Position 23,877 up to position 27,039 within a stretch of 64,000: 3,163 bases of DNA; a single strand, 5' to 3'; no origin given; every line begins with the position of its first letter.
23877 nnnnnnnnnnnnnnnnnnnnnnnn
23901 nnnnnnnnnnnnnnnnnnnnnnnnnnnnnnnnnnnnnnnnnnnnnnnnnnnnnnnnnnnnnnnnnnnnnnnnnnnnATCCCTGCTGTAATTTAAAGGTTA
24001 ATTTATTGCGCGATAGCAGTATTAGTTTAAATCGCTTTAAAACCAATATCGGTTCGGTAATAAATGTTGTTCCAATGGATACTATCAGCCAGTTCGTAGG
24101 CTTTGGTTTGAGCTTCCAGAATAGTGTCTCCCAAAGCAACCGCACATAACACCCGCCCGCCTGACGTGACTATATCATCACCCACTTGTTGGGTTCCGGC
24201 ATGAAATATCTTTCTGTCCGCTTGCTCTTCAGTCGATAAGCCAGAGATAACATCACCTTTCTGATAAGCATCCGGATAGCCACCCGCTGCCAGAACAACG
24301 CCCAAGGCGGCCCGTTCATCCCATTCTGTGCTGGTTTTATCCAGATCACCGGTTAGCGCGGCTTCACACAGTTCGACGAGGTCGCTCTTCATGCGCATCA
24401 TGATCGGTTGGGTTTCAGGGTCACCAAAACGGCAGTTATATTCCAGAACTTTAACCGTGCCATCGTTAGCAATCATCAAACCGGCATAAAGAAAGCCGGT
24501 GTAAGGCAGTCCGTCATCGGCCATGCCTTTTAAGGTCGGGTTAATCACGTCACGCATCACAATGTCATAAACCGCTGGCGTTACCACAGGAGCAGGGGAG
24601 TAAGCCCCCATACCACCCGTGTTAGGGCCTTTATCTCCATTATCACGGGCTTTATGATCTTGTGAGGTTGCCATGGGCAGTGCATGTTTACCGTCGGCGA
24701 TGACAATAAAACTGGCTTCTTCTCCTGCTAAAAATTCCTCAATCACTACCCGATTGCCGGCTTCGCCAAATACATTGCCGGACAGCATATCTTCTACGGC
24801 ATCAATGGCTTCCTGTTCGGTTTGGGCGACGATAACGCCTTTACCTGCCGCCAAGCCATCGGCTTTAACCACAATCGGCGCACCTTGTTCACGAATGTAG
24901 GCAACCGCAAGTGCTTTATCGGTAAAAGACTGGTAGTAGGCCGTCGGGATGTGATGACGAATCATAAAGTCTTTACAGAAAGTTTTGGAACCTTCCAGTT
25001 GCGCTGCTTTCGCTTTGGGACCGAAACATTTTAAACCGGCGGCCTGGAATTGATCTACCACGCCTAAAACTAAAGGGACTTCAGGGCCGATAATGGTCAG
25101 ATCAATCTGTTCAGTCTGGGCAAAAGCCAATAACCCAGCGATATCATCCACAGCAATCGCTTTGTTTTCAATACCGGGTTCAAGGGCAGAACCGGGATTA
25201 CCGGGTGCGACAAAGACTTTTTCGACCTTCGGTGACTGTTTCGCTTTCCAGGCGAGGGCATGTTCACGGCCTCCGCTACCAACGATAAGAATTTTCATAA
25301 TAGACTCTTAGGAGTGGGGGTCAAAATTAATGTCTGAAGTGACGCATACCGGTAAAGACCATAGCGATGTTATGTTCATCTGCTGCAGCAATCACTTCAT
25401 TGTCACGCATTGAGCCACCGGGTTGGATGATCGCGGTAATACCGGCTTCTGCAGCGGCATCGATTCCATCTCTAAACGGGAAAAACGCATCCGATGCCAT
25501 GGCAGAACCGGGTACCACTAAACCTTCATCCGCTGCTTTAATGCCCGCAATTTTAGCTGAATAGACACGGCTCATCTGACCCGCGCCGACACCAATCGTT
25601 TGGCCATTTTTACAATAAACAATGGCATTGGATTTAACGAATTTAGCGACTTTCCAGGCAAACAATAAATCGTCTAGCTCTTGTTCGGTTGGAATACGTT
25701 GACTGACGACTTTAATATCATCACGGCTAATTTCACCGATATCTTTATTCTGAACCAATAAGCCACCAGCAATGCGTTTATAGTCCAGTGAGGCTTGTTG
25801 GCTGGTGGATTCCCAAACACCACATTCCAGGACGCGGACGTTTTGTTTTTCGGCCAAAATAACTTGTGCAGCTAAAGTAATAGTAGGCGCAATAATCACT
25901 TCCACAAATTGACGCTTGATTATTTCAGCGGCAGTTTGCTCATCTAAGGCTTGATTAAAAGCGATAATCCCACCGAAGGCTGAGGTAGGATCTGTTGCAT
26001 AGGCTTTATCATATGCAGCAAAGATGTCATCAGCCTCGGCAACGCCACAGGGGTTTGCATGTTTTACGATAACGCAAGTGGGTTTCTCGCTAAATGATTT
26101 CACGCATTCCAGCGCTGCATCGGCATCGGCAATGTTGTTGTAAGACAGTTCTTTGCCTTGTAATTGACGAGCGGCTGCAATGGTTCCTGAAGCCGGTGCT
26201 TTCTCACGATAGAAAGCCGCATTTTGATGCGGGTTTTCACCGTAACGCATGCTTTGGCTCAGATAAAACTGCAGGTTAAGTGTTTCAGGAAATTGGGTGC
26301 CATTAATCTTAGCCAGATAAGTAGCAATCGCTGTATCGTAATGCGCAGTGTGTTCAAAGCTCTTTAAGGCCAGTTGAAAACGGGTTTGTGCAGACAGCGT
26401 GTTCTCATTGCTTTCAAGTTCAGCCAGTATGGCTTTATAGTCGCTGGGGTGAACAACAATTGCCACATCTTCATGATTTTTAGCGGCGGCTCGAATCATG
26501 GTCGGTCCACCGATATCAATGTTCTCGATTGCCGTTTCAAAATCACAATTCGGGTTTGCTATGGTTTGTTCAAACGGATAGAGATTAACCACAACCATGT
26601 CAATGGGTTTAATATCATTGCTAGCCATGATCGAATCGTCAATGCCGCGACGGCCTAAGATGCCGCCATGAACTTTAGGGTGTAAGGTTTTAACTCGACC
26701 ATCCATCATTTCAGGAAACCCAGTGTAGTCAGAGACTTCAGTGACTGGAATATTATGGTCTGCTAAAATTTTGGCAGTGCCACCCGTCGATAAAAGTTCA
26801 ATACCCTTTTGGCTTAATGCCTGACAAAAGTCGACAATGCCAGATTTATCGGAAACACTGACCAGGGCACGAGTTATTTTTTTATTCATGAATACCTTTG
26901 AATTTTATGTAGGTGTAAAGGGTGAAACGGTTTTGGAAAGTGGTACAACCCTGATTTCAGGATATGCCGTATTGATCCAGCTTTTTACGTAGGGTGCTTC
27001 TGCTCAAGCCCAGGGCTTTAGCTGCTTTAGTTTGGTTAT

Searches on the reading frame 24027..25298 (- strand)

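Call 77: search_protein_families(library=ncbifam, proteins=[window:24027-25298:-], max_evalue=1e-15)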
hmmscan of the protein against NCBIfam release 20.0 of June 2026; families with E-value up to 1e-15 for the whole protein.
window:24027-25298:- (423 aa): 1 family
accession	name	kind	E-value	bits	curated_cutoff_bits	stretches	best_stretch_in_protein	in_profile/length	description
TIGR00877.1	purD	equivalog_domain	2.7e-174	580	288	1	1-423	1-424/425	phosphoribosylamine--glycine ligase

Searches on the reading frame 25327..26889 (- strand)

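Call 77: search_protein_families(library=ncbifam, proteins=[window:25327-26889:-], max_evalue=1e-15)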
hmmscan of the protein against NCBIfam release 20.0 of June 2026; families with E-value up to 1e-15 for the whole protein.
window:25327-26889:- (520 aa): 3 families
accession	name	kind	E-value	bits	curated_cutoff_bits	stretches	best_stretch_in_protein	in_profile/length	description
NF002049.0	PRK00881.1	equivalog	3.8e-241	801.3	402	1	3-520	3-510/510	bifunctional phosphoribosylaminoimidazolecarboxamide formyltransferase/IMP cyclohydrolase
TIGR00355.1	purH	equivalog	5e-238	791.1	528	1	7-520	2-511/511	bifunctional phosphoribosylaminoimidazolecarboxamide formyltransferase/IMP cyclohydrolase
NF005492.0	PRK07106.1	equivalog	2.8e-46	158.2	415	2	214-453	6-261/390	phosphoribosylaminoimidazolecarboxamide formyltransferase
